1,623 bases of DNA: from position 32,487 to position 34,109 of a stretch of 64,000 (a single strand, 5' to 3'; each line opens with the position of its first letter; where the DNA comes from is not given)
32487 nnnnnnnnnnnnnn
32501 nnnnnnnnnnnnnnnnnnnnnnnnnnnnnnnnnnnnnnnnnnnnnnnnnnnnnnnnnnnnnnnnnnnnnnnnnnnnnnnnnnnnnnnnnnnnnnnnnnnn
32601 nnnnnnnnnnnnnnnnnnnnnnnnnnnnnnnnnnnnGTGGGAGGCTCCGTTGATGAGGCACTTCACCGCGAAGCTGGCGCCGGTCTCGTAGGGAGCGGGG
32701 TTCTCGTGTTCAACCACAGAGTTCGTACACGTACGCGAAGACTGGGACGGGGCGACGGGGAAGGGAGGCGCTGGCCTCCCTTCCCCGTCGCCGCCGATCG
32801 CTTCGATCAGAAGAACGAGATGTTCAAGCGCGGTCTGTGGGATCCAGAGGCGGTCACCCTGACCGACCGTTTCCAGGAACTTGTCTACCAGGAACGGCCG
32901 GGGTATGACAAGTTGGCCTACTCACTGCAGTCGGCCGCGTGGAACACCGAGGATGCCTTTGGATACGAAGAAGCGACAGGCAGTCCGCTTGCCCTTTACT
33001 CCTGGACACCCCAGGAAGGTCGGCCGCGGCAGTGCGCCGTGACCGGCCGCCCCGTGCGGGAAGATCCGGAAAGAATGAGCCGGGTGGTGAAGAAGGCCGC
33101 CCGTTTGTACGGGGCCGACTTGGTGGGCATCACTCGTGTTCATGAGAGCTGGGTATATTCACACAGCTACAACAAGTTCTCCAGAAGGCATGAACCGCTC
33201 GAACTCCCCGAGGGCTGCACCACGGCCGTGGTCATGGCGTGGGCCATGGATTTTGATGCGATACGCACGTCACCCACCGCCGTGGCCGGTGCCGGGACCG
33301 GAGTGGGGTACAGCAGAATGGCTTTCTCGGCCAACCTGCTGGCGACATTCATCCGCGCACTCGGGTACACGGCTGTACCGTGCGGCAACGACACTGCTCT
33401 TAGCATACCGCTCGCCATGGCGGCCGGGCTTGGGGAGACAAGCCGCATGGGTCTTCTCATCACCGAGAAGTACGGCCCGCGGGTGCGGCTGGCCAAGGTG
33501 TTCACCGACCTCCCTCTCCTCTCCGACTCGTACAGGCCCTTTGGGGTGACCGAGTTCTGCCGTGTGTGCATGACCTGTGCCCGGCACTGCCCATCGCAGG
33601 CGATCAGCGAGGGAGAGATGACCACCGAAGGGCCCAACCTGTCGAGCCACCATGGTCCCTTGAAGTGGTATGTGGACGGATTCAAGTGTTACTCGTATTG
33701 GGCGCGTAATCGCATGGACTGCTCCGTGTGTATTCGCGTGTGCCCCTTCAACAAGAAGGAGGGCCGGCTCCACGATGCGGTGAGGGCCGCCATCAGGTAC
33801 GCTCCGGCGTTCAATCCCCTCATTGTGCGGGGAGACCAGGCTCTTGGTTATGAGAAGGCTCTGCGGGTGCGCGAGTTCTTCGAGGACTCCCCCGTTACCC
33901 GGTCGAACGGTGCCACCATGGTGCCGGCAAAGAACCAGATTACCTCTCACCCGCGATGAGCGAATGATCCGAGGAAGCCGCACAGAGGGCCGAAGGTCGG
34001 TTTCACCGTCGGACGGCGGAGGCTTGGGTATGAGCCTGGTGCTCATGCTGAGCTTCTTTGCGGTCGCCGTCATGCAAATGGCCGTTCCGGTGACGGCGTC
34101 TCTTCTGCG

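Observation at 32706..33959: Signal-peptide-less reductive-dehalogenase homolog translationally coupled to a tryptophanase / tyrosine-phenol-lyase gene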

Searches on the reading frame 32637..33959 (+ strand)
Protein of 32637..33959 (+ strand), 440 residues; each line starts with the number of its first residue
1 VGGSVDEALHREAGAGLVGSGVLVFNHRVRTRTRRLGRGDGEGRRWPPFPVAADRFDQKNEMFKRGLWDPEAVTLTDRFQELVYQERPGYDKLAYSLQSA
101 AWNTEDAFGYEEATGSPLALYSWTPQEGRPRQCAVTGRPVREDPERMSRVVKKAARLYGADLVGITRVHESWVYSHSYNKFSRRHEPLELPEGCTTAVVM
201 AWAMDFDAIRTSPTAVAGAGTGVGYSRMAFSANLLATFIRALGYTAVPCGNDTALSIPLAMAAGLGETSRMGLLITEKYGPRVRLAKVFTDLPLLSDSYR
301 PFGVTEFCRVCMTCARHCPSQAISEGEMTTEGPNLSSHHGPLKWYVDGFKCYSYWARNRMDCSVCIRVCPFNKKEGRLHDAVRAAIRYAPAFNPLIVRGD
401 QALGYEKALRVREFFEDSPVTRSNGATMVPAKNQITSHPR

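Call 3: search_protein_families(library=pfam, proteins=[window:32637-33959:+], max_evalue=0.01)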
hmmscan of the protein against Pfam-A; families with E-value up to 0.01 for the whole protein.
window:32637-33959:+ (440 aa): 7 families
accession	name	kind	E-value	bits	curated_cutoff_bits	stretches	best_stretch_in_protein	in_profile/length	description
PF13484.11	Fer4_16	-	1.1e-07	33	30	1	308-372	2-66/66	4Fe-4S double cluster binding domain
PF12838.12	Fer4_7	-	2.1e-06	28.5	27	1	308-372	2-51/52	4Fe-4S dicluster domain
PF13187.11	Fer4_9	-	6.7e-05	23.3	27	0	305-323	34-52/52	4Fe-4S dicluster domain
PF13237.11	Fer4_10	-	0.00011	22.5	25.5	0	306-326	7-28/53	4Fe-4S dicluster domain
PF00037.32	Fer4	-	0.00034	20.7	21.1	0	305-324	5-24/24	4Fe-4S binding domain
PF12837.12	Fer4_6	-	0.0019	18.5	25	0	307-323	8-24/24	4Fe-4S binding domain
PF13486.11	Dehalogenase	-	0.0032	17.1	24.3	0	199-294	207-306/306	Reductive dehalogenase subunit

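Call 4: search_protein_families(library=ncbifam, proteins=[window:32637-33959:+], max_evalue=0.01)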
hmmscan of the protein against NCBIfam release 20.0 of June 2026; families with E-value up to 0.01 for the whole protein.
window:32637-33959:+ (440 aa): 7 families
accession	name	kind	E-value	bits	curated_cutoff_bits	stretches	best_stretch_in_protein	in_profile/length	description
TIGR02486.1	RDH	subfamily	2.5e-63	214.8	160.35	2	184-405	77-313/314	reductive dehalogenase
TIGR00276.1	TIGR00276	equivalog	2.3e-10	40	200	1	256-375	133-247/337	tRNA epoxyqueuosine(34) reductase QueG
NF058577.1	FdxA_fam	equivalog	2.3e-05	24.5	65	1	304-328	5-29/52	4Fe-4S ferredoxin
NF007012.0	PRK09476.1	equivalog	0.00034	19.9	269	1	308-374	99-159/254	ferredoxin-type protein NapG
TIGR00397.1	mauM_napG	subfamily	0.00078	19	178.85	1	304-372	89-151/213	MauM/NapG family ferredoxin-type protein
NF038196.1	ferrodoxin_EFR1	subfamily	0.0016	18.5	75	1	306-330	212-236/242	EFR1 family ferrodoxin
NF004541.0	PRK05888.2-2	equivalog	0.0068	16.2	217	0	305-324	60-79/168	NADH-quinone oxidoreductase subunit NuoI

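Call 6: search_solved_structures(query=window:32706-33959:+, max_evalue=1, show_alignments=3)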
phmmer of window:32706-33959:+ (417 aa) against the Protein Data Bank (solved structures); distinct sequences matched with E-value up to 1: 8.
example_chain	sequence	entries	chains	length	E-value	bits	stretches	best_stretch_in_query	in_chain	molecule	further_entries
8q4h_A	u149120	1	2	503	1e-64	222.1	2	174-392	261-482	Tetrachloroethene reductive dehalogenase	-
4uqu_A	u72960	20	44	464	1e-63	218.8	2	164-393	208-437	TETRACHLOROETHENE REDUCTIVE DEHALOGENASE CATALYTIC SUBUNIT PCEA | TETRACHLOROETHENE REDUCTIVE DEHALOGENASE CATALYTIC SUBUNIT | Tetrachloroethene reductive dehal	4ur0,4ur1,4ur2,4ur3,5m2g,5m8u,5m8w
4ras_A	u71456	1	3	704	3.9e-26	95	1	94-394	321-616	Oxidoreductase, NAD-binding/iron-sulfur cluster-binding protein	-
6zxu_A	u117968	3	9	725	4.8e-26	94.7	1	94-394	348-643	Oxidoreductase, NAD-binding/iron-sulfur cluster-binding protein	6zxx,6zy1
6zy0_A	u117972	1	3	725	6.2e-26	94.3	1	94-394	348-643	Oxidoreductase, NAD-binding/iron-sulfur cluster-binding protein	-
5d08_A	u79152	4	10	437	1.9e-06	30.1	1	236-374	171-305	Epoxyqueuosine reductase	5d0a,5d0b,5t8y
5d6s_A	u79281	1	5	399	0.0011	21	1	233-350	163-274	Epoxyqueuosine reductase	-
9g03_E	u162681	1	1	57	0.045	15.7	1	279-305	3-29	Ferredoxin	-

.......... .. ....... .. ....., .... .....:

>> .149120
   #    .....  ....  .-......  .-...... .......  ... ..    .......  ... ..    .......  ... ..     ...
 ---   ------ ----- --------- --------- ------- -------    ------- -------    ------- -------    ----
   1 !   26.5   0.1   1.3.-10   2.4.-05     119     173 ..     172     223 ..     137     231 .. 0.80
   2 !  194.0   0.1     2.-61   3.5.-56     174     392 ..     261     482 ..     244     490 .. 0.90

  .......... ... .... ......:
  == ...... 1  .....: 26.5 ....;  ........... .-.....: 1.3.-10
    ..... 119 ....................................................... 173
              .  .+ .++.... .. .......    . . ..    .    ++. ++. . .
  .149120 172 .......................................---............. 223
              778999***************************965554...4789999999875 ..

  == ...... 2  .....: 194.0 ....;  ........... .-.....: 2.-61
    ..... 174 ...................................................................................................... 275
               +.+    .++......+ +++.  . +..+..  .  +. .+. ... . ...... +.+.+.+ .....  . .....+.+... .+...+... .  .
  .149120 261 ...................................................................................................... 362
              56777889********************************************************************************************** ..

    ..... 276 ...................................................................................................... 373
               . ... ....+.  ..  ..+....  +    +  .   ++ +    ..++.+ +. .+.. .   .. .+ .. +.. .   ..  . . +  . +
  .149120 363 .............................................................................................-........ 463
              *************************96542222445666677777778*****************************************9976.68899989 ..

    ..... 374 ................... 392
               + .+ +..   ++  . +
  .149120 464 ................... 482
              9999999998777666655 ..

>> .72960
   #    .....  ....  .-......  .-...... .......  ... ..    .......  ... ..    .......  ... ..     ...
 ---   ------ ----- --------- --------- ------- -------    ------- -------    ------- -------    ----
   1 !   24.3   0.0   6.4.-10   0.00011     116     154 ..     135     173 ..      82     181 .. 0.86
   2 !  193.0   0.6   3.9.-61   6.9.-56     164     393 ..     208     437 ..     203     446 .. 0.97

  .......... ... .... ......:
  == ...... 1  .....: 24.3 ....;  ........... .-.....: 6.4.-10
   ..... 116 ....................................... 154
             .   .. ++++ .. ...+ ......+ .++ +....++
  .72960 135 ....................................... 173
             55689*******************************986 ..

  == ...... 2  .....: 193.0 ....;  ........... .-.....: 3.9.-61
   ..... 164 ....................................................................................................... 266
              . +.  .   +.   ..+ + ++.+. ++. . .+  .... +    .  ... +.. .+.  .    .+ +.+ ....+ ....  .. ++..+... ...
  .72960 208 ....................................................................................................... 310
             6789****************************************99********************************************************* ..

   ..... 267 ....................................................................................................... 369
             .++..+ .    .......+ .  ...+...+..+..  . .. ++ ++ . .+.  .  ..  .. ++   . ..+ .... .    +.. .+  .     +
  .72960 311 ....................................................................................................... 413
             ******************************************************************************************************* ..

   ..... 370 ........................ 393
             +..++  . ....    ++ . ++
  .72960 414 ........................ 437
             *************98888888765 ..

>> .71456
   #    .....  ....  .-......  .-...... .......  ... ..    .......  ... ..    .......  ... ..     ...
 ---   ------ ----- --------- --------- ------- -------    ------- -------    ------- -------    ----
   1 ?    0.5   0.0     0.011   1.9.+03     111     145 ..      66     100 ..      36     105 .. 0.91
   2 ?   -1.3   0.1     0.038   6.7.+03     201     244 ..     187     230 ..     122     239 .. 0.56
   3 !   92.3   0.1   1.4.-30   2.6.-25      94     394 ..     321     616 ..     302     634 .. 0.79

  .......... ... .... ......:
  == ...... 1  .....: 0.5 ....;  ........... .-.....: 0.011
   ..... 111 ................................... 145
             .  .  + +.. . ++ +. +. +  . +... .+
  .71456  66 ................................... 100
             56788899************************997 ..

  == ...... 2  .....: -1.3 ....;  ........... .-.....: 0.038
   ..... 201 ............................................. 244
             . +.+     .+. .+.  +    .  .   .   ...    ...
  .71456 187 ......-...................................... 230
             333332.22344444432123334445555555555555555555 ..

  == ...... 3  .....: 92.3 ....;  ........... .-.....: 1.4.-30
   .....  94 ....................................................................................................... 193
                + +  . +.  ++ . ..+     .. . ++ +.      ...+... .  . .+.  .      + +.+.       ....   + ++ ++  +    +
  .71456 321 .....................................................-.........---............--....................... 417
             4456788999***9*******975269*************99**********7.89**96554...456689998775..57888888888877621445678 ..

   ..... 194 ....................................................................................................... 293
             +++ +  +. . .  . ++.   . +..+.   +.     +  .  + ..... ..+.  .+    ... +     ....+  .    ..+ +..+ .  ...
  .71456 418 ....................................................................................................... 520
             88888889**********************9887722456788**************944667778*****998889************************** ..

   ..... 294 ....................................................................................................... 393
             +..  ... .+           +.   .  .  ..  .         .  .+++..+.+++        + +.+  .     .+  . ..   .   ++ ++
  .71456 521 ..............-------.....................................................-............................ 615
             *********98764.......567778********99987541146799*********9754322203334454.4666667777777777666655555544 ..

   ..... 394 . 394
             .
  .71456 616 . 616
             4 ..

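Call 7: find_homologous_proteins(query=window:32706-33959:+)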
Query window:32706-33959:+ (417 aa): 3219 proteins with E <= 0.001 among 8000 candidates; the best 120 are listed.
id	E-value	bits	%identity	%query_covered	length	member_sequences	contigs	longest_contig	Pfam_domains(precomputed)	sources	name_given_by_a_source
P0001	2.5e-290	980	100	100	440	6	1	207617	PF13484.12,PF12838.13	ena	-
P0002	1.3e-221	754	81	94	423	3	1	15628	PF13484.12,PF12838.13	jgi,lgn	-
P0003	8.3e-174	596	67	89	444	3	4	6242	PF13484.12,PF12838.13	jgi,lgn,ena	jgi:reductive dehalogenase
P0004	2.1e-173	595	69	89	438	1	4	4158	PF13486.11,PF13484.12,PF12838.13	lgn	-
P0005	5.5e-167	574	62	93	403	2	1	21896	PF13484.12,PF12838.13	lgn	-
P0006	5.1e-163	561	66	89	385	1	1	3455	PF13484.12,PF12838.13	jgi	jgi:epoxyqueuosine reductase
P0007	3.6e-159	548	65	89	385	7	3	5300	PF13484.12,PF12838.13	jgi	jgi:epoxyqueuosine reductase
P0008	7.0e-157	541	64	89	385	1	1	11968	PF13484.12,PF12838.13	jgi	jgi:epoxyqueuosine reductase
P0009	4.8e-151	521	61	89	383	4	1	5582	PF13486.11,PF13484.12,PF12838.13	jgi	-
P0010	3.7e-150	518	62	88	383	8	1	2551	PF13486.11,PF13484.12,PF12838.13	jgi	jgi:epoxyqueuosine reductase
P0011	6.8e-150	518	62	88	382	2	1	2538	PF13486.11,PF13484.12,PF12838.13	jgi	-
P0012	1.5e-149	517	60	89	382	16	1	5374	PF13486.11,PF13484.12,PF12838.13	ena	-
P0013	5.9e-149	515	60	89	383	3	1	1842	PF13486.11,PF13484.12,PF12838.13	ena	-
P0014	2.0e-148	513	62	88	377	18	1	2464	PF13484.12,PF12838.13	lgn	-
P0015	2.4e-148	513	60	89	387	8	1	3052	PF13486.11,PF13484.12,PF12838.13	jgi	jgi:epoxyqueuosine reductase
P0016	1.4e-147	510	59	89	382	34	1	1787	PF13486.11,PF13484.12,PF12838.13,PF13237.12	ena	-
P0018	2.7e-147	509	61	86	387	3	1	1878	PF13486.11,PF13484.12,PF12838.13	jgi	jgi:epoxyqueuosine reductase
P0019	4.3e-147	508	61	88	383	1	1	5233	PF13486.11,PF13484.12,PF12838.13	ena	-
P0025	2.3e-145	503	58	88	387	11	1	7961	PF13486.11,PF13484.12,PF12838.13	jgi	-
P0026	3.2e-145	502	60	88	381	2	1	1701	PF13486.11,PF13484.12,PF12838.13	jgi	-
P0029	1.1e-144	500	59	88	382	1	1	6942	PF13486.11,PF13484.12,PF12838.13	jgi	-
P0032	5.6e-144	498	58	90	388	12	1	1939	PF13486.11,PF13484.12,PF12838.13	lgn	-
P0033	7.4e-144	498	58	88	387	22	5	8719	PF13486.11,PF13484.12,PF12838.13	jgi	jgi:reductive dehalogenase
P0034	8.6e-144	498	58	88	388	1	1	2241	PF13486.11,PF13484.12,PF12838.13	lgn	-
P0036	1.5e-143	497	59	88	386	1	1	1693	PF13486.11,PF13484.12,PF12838.13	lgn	-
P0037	2.0e-143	496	56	92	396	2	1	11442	PF13486.11,PF13484.12,PF12838.13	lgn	-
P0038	3.7e-143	495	59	87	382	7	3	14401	PF13486.11,PF13484.12,PF12838.13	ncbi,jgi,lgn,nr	ncbi:MAG: 3-chloro-4-hydroxyphenylacetate reductive dehalogenase precursor [Actinobacteria bacterium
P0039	8.5e-143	494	59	87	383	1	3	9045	PF13486.11,PF13484.12,PF12838.13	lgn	-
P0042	1.2e-142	494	59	87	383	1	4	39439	PF13486.11,PF13484.12,PF12838.13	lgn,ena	-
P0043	1.4e-142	494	59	87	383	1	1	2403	PF13486.11,PF13484.12,PF12838.13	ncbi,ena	-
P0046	1.9e-142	493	58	88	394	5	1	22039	PF13486.11,PF13484.12,PF12838.13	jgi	jgi:reductive dehalogenase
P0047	2.7e-142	493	58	88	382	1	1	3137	PF13486.11,PF13484.12,PF12838.13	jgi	jgi:reductive dehalogenase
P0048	3.3e-142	492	59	87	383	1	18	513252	PF13486.11,PF13484.12,PF12838.13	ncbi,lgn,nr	ncbi:MAG: reductive dehalogenase [Actinobacteria bacterium]|nr:reductive dehalogenase [Actinomycetot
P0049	3.3e-142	492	58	87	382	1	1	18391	PF13486.11,PF13484.12,PF12838.13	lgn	-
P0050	3.9e-142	492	57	90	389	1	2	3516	PF13486.11,PF13484.12,PF12838.13,PF13237.12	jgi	jgi:epoxyqueuosine reductase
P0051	3.9e-142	492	57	90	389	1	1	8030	PF13486.11,PF13484.12,PF12838.13,PF13237.12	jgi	jgi:epoxyqueuosine reductase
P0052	4.0e-142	492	57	90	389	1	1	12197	PF13486.11,PF13484.12,PF12838.13,PF13237.12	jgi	-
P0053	4.2e-142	492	59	88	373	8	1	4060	PF13486.11,PF13484.12,PF12838.13,PF13237.12,PF13187.12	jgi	jgi:reductive dehalogenase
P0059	8.5e-142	491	56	93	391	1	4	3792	PF13486.11,PF13484.12,PF12838.13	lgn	-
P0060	8.6e-142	491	56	89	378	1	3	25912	PF13486.11,PF13484.12,PF12838.13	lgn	-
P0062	9.6e-142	491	57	88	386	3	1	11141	PF13486.11,PF13484.12,PF12838.13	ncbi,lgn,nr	ncbi:MAG: reductive dehalogenase [Deltaproteobacteria bacterium]|nr:reductive dehalogenase [Deltapro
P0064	1.0e-141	491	56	90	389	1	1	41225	PF13486.11,PF13484.12,PF12838.13,PF13237.12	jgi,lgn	jgi:epoxyqueuosine reductase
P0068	2.5e-141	489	60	86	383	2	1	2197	PF13486.11,PF13484.12,PF12838.13,PF13237.12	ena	-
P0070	4.9e-141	488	59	88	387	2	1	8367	PF13486.11,PF13484.12,PF12838.13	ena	-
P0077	1.0e-140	487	58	89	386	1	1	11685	PF13486.11,PF13484.12,PF12838.13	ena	-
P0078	1.0e-140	487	57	88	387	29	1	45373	PF13486.11,PF13484.12,PF12838.13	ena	-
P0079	1.1e-140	487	58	88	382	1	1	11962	PF13486.11,PF13484.12,PF12838.13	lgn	-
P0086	2.0e-140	486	58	88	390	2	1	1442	PF13486.11,PF13484.12,PF12838.13,PF13237.12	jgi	-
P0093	3.7e-140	486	57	88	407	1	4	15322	PF13486.11,PF13484.12,PF12838.13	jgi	jgi:reductive dehalogenase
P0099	5.6e-140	485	56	90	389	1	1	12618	PF13486.11,PF13484.12,PF12838.13,PF13237.12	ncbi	-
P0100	5.7e-140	485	58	87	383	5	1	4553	PF13486.11,PF13484.12,PF12838.13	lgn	-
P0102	7.0e-140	485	60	87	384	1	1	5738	PF13486.11,PF13484.12,PF12838.13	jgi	jgi:reductive dehalogenase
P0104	1.3e-139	484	55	89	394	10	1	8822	PF13486.11,PF13484.12,PF12838.13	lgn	-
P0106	1.6e-139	483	58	88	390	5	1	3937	PF13486.11,PF13484.12,PF12838.13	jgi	-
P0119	3.5e-139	482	57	88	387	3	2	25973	PF13486.11,PF13484.12,PF12838.13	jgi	jgi:epoxyqueuosine reductase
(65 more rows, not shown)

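Call 9: find_encoding_contigs(protein=P0002, flank=8000, max_places=3)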
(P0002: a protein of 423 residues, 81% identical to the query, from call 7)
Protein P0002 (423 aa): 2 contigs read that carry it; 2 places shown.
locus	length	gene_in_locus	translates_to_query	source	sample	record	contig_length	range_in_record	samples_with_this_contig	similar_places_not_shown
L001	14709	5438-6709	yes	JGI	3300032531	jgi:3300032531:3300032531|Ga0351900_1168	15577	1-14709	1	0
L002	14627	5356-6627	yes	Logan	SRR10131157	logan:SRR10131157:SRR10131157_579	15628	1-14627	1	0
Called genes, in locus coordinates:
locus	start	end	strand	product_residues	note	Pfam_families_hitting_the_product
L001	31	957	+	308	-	PF02653:BPD_transp_2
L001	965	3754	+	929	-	PF02653:BPD_transp_2, PF00005:ABC_tran, PF13304:AAA_21 (faint), PF12399:BCA_ABC_TP_C, PF00005:ABC_tran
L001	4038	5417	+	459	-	PF01212:Beta_elim_lyase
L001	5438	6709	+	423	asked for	PF12838:Fer4_7 (weak), PF13484:Fer4_16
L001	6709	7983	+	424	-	PF07690:MFS_1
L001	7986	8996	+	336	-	PF00296:Bac_luciferase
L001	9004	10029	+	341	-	PF00892:EamA, PF03151:TPT (faint), PF00892:EamA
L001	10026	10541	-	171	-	PF01323:DSBA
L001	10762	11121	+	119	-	-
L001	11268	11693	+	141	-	-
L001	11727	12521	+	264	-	PF00753:Lactamase_B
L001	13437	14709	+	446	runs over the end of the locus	PF02646:RmuC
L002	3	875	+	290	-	?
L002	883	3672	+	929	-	PF02653:BPD_transp_2, PF00005:ABC_tran, PF13304:AAA_21 (faint), PF12399:BCA_ABC_TP_C, PF00005:ABC_tran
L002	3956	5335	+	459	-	PF01212:Beta_elim_lyase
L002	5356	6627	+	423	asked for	PF12838:Fer4_7 (weak), PF13484:Fer4_16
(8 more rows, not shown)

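Call 10: find_encoding_contigs(protein=P0005, flank=8000, max_places=3)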
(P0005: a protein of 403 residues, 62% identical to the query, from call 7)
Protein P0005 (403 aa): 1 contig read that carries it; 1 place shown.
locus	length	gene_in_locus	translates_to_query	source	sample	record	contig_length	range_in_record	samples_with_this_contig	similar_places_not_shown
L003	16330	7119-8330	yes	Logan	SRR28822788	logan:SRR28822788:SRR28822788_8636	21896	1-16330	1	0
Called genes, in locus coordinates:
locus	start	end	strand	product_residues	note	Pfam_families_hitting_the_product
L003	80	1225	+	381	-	PF04422:FrhB_FdhB_N, PF04432:FrhB_FdhB_C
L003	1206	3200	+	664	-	PF01855:POR_N (faint), PF02775:TPP_enzyme_C, PF00037:Fer4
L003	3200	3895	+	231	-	PF01558:POR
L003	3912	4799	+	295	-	PF00941:FAD_binding_5, PF03450:CO_deh_flav_C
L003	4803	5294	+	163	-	PF00111:Fer2, PF13085:Fer2_3 (weak), PF01799:Fer2_2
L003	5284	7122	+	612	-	PF01315:Ald_Xan_dh_C, PF02738:MoCoBD_1, PF01212:Beta_elim_lyase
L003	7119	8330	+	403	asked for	PF12838:Fer4_7 (weak), PF13484:Fer4_16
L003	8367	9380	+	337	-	PF00248:Aldo_ket_red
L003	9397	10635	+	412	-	PF00291:PALP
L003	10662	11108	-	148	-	-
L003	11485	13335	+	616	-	PF17853:GGDEF_2, PF13556:HTH_30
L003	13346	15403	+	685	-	PF05378:Hydant_A_N, PF01968:Hydantoinase_A, PF19278:Hydant_A_C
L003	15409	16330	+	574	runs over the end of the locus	PF02538:Hydantoinase_B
